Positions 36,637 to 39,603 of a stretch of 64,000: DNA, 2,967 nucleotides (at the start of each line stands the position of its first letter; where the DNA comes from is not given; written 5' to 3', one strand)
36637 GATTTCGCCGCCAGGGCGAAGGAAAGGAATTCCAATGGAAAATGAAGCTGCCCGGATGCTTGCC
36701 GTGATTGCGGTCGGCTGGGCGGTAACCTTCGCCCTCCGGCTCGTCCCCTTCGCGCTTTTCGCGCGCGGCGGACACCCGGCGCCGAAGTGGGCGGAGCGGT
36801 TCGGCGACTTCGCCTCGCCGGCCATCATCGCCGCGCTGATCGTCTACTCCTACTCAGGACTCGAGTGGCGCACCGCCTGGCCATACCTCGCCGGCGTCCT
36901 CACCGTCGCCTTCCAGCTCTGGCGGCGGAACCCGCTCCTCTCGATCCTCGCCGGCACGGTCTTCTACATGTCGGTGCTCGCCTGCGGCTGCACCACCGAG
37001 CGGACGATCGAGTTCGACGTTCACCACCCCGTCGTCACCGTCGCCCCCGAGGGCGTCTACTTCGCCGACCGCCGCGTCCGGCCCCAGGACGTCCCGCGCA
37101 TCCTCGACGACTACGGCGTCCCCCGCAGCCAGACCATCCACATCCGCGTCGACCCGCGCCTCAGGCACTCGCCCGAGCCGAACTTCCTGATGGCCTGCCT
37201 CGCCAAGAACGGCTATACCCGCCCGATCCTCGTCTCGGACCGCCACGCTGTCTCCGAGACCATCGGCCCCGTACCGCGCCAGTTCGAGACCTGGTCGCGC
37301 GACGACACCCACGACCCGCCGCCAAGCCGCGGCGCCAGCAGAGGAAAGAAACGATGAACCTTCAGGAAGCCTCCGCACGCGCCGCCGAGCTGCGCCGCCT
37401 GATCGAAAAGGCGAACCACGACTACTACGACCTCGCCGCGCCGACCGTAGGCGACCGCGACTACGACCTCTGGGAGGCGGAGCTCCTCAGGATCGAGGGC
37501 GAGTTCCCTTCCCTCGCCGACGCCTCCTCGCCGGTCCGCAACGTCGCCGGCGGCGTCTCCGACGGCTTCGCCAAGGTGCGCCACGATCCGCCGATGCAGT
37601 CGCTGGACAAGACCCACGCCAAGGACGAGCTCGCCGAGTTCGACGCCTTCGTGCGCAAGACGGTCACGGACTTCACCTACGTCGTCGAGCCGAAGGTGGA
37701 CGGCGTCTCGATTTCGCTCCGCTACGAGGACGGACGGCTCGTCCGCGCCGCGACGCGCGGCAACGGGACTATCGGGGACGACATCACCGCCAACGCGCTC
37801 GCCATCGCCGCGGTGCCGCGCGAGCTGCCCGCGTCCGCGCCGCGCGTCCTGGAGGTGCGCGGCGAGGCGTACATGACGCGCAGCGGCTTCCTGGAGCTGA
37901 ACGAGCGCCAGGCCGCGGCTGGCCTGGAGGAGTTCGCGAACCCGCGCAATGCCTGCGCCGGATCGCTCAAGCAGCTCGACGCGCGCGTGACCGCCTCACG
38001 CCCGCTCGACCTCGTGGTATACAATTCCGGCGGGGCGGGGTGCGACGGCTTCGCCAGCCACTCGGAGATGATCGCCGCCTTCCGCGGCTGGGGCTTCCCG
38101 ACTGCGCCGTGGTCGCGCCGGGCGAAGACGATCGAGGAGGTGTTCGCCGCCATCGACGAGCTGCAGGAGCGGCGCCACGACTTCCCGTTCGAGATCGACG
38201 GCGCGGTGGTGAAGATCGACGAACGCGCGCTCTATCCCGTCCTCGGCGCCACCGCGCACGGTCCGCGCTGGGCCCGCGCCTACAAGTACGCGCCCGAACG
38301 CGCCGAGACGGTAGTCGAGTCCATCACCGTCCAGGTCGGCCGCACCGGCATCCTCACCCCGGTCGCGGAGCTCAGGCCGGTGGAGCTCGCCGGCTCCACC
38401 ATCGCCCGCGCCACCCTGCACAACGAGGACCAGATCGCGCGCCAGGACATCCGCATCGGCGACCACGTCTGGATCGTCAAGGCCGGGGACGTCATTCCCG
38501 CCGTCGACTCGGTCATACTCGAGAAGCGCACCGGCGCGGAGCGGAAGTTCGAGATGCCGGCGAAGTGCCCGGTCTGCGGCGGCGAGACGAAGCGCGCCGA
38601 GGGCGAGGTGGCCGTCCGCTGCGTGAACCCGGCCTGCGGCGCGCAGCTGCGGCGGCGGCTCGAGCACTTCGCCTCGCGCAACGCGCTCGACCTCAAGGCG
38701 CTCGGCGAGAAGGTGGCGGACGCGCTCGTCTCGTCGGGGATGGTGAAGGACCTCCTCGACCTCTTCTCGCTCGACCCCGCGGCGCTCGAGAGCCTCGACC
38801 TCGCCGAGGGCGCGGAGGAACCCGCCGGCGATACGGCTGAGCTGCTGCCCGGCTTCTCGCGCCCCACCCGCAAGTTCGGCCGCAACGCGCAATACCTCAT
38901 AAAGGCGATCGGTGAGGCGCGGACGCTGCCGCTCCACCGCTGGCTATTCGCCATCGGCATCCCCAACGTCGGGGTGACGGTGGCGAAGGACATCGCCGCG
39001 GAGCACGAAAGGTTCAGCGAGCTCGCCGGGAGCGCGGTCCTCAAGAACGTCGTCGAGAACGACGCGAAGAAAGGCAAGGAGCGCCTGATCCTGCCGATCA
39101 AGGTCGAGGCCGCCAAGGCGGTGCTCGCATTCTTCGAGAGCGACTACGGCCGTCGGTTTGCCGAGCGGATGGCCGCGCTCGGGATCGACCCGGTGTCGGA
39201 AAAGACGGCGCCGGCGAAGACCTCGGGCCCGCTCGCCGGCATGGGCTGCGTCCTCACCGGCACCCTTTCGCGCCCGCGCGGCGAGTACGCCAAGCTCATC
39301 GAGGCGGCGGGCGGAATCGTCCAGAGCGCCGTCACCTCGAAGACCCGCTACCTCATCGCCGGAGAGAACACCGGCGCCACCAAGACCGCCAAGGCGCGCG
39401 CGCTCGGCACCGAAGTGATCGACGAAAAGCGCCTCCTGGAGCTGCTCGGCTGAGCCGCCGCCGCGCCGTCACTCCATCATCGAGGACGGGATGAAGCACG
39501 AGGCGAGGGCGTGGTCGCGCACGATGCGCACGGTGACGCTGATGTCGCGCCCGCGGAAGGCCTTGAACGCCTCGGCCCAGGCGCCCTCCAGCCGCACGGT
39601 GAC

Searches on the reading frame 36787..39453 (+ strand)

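Call 58: search_protein_families(library=pfam, proteins=[window:36787-39453:+], max_evalue=0.001)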
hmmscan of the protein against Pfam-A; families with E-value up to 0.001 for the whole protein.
window:36787-39453:+ (888 aa): 6 families
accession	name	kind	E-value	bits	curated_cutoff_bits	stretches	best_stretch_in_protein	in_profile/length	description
PF01653.23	DNA_ligase_aden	-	4.9e-80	269.1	27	1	260-504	3-253/253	NAD-dependent DNA ligase adenylation domain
PF03120.22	DNA_ligase_OB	-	3e-33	113.9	32.9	1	507-584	1-78/79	NAD-dependent DNA ligase OB-fold domain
PF03119.21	DNA_ligase_ZBD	-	1.9e-08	34.5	25.8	1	593-619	1-27/27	NAD-dependent DNA ligase C4 zinc finger domain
PF00533.33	BRCT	-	4e-08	33.8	21.3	1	813-886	3-77/78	BRCA1 C Terminus (BRCT) domain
PF09297.16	Zn_ribbon_NUD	-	0.00014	21.9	24.8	1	594-619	6-29/32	NADH pyrophosphatase zinc ribbon domain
PF12826.13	HHH_2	-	0.00026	21.5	27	0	719-747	2-30/64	Helix-hairpin-helix motif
